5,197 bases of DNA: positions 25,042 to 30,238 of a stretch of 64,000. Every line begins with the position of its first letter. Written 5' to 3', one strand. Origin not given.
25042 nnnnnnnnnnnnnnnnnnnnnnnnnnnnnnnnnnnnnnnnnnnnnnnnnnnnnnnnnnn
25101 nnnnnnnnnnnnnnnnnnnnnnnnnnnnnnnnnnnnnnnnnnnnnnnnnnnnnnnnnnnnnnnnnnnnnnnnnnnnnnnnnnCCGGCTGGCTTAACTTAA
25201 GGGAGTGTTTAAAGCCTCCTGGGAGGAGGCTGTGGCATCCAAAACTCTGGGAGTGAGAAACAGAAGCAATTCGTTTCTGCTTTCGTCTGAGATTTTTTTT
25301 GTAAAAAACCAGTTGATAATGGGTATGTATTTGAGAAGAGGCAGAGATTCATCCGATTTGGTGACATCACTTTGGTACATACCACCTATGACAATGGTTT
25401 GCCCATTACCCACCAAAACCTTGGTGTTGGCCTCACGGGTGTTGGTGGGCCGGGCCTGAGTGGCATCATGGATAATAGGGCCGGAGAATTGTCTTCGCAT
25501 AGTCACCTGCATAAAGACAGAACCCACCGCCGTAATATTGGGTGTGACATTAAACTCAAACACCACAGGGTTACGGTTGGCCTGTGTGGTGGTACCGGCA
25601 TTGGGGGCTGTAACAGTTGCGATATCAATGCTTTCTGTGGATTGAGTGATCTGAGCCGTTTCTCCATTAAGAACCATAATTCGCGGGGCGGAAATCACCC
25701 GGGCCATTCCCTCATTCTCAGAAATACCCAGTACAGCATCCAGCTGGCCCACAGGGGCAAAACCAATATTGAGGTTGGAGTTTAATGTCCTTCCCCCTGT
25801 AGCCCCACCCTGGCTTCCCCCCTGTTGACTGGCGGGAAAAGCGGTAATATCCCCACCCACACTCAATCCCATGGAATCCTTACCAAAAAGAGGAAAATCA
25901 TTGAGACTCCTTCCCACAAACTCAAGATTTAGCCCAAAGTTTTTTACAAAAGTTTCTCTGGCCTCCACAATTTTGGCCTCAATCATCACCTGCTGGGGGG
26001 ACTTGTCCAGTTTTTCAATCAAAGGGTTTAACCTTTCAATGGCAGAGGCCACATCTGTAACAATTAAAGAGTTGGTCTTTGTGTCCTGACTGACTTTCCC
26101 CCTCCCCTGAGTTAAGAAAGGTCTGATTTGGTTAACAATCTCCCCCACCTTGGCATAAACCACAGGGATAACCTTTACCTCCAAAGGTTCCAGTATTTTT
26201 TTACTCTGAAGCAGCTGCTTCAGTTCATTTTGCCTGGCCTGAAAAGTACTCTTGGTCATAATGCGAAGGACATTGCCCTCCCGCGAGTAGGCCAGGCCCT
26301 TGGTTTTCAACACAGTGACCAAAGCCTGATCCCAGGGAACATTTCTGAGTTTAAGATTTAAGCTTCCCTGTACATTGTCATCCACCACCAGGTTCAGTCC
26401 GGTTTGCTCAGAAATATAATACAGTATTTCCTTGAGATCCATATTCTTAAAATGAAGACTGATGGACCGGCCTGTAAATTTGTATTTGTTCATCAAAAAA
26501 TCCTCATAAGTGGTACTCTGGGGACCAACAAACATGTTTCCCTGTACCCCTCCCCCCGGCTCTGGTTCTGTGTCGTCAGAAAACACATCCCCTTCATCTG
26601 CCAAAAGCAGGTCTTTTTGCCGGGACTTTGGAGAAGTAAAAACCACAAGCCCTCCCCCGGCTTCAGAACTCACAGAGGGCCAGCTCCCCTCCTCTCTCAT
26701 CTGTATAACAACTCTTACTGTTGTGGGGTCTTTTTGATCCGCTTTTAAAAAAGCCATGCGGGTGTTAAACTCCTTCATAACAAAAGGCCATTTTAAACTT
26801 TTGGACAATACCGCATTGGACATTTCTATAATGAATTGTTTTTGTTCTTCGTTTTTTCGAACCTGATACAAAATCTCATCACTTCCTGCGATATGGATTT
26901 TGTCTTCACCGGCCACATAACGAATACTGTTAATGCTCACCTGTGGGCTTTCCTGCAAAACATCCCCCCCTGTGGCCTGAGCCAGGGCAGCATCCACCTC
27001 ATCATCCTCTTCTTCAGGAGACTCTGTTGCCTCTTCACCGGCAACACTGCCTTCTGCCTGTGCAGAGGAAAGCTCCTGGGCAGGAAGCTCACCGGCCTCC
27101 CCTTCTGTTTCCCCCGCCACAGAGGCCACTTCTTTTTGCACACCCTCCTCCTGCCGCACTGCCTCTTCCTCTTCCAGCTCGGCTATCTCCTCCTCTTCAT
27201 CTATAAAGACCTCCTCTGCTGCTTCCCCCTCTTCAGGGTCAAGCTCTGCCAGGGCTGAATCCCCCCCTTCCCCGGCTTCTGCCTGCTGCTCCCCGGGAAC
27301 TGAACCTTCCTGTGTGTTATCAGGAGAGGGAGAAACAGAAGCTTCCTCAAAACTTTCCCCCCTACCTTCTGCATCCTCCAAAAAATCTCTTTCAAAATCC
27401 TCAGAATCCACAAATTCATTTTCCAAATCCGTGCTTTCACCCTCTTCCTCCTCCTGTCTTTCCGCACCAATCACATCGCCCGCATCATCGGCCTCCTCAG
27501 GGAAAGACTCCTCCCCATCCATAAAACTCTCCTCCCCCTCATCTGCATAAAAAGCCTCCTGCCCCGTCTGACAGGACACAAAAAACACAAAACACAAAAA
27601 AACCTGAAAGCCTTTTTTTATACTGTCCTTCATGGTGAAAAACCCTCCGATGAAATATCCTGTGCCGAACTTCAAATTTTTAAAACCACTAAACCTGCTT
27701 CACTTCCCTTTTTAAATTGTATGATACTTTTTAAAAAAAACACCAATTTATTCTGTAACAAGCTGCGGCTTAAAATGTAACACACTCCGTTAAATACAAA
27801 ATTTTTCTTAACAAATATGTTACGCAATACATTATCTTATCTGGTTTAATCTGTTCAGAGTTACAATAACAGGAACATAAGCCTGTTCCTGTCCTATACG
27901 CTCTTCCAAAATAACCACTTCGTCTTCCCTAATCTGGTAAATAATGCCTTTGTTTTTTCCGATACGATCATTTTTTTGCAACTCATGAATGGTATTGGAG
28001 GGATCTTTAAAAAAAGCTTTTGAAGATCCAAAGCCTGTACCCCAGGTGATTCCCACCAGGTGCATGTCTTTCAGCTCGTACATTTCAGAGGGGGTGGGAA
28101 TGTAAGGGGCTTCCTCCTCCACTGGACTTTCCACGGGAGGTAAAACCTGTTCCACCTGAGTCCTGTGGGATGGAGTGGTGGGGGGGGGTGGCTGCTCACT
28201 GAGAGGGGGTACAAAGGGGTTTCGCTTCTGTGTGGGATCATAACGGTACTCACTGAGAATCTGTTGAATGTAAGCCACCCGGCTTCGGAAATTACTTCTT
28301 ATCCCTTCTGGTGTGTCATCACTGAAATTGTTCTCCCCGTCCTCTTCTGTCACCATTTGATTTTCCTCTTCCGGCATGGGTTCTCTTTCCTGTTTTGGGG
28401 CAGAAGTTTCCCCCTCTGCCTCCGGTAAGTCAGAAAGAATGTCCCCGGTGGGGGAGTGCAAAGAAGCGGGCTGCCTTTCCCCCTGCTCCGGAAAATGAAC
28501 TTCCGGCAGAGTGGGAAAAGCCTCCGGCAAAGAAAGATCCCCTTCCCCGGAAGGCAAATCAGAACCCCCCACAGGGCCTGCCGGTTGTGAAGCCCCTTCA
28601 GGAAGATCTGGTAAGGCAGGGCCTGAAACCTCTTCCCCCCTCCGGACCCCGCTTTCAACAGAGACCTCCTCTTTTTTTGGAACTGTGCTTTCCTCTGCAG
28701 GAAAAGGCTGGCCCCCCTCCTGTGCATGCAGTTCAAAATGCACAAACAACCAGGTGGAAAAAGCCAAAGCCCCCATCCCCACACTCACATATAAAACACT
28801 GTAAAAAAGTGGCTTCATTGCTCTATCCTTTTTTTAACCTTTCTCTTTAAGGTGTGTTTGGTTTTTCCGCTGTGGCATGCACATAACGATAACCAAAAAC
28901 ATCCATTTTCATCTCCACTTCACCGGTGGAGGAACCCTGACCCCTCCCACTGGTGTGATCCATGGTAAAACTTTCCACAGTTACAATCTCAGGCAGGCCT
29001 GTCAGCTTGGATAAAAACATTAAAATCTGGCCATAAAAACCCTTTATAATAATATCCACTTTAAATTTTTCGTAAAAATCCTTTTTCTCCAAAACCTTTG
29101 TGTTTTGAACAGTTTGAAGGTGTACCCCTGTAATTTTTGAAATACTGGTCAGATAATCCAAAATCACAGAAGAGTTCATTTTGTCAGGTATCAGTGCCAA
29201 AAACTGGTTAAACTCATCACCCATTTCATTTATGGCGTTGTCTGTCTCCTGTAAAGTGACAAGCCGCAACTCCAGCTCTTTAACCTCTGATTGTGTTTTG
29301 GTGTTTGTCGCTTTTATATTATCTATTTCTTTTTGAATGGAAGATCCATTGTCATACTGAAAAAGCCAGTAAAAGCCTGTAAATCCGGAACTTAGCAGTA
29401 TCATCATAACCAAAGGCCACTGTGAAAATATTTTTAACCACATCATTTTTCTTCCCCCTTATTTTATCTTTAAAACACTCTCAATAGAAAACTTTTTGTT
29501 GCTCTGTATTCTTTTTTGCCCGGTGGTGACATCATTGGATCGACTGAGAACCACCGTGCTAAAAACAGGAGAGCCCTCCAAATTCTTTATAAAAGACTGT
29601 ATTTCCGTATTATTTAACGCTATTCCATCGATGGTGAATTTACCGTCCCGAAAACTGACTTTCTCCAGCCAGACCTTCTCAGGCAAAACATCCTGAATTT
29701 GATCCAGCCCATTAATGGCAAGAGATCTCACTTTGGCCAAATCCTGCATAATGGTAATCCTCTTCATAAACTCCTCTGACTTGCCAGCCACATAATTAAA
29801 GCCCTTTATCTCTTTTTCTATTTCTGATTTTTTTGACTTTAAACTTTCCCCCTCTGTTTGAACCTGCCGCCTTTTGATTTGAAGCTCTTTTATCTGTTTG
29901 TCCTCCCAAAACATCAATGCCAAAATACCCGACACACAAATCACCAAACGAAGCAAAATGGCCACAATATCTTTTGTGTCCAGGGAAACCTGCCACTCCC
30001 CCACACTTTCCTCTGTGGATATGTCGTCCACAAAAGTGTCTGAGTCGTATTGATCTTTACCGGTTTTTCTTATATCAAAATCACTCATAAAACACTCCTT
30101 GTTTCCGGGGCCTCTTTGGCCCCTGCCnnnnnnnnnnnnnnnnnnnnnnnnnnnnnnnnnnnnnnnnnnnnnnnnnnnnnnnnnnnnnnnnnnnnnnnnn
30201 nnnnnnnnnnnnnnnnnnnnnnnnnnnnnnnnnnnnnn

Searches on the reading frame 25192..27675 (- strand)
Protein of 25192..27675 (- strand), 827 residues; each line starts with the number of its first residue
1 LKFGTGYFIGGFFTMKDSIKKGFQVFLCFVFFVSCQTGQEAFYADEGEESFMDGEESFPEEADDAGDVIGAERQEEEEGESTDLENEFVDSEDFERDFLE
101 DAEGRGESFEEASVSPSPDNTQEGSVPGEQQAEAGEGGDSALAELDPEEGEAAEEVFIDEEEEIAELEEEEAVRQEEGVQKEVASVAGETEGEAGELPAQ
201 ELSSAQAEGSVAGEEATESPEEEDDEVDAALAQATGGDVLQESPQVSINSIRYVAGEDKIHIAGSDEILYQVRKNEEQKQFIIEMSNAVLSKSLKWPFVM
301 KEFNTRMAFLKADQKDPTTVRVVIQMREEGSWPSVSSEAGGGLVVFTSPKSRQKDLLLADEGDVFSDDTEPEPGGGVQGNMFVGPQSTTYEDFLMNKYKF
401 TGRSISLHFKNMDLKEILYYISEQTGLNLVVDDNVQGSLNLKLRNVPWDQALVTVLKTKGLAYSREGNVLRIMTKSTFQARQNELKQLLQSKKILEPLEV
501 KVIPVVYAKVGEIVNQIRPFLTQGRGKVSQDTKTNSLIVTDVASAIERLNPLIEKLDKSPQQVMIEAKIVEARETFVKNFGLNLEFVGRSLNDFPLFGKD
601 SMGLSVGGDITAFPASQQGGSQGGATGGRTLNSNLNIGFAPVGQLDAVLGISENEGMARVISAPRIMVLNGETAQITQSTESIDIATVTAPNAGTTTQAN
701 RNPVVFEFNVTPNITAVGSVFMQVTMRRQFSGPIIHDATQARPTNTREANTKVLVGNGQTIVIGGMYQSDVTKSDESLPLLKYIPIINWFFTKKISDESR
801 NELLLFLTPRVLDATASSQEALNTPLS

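Call 20: search_protein_families(library=ncbifam, proteins=[window:25192-27675:-], max_evalue=0.001)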
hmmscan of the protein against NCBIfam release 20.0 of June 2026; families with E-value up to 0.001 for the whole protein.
window:25192-27675:- (827 aa): 9 families
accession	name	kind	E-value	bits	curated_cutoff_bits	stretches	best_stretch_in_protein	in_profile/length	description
TIGR02515.1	IV_pilus_PilQ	subfamily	1.5e-101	340.5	284.35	1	402-812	1-427/428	type IV pilus secretin PilQ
TIGR02517.1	type_II_gspD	equivalog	6.7e-57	193.3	351.35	2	552-816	327-594/600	type II secretion system secretin GspD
NF010083.0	PRK13568.1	equivalog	2.3e-54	184.8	554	2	399-583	22-209/419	DNA uptake porin HofQ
NF007851.2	PRK10560.1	exception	4.8e-43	147.5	598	1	404-813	23-410/412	DNA uptake porin HofQ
TIGR02519.1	pilus_MshL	equivalog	3.9e-25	88.5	250.2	1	531-812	4-290/290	pilus (MSHA type) biogenesis protein MshL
TIGR02516.1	type_III_yscC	equivalog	9.3e-24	83.8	238.45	1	525-813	198-462/463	type III secretion system outer membrane ring subunit SctC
NF042912.1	Amuc_1098_fam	equivalog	1.2e-20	73.2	750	1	746-817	730-801/805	Amuc_1098 family type IV pilus outer membrane protein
NF011873.0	PRK15346.1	equivalog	4.7e-11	42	524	1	748-807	430-488/499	EscC/YscC/HrcC family type III secretion system outer membrane ring protein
TIGR02520.1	pilus_B_mal_scr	equivalog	2.6e-08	32.9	287.65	1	512-773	223-479/513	PilN family type IVB pilus formation outer membrane protein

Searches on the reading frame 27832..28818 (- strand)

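Call 62: search_protein_families(library=pfam, proteins=[window:27832-28818:-], max_evalue=0.01)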
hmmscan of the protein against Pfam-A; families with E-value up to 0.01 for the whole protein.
window:27832-28818:- (328 aa): 1 family
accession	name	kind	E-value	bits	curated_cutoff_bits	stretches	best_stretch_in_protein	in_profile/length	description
PF04351.19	PilP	-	5.4e-08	33.3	25.6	1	188-305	26-128/146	Pilus assembly protein, PilP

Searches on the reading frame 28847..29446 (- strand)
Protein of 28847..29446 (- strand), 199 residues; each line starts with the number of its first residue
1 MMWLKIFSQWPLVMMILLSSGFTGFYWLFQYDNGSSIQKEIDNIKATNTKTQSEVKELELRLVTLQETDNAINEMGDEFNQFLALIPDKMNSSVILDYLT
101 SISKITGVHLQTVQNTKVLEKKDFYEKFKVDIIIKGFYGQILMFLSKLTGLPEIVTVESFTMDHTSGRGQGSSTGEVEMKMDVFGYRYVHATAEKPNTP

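Call 62: search_protein_families(library=pfam, proteins=[window:28847-29446:-], max_evalue=0.01)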
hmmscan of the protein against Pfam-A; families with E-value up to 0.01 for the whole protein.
window:28847-29446:- (199 aa): 2 families
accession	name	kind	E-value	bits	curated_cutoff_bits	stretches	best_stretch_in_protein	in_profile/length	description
PF04350.18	PilO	-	8.9e-17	62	22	1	42-189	2-144/145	Pilus assembly protein, PilO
PF10741.14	T2SSM_b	-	0.00038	20.7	21.7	1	82-187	6-111/111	Type II secretion system (T2SS), protein M subtype b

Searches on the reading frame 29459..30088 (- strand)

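Call 62: search_protein_families(library=pfam, proteins=[window:29459-30088:-], max_evalue=0.01)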
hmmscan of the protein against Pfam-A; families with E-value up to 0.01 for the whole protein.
window:29459-30088:- (209 aa): 4 families
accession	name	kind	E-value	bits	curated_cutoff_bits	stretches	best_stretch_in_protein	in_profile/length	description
PF05137.18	PilN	-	2.2e-17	63.3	22.8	1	128-204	3-76/78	Fimbrial assembly protein (PilN)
PF11285.13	DUF3086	-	0.0022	17.6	24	1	64-117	3-54/277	Protein of unknown function (DUF3086)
PF05384.16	DegS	-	0.0025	17.7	27.6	1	65-117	85-137/159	Sensor protein DegS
PF02403.27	Seryl_tRNA_N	-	0.0028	18.3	28.2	1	65-118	30-83/108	Seryl-tRNA synthetase N-terminal domain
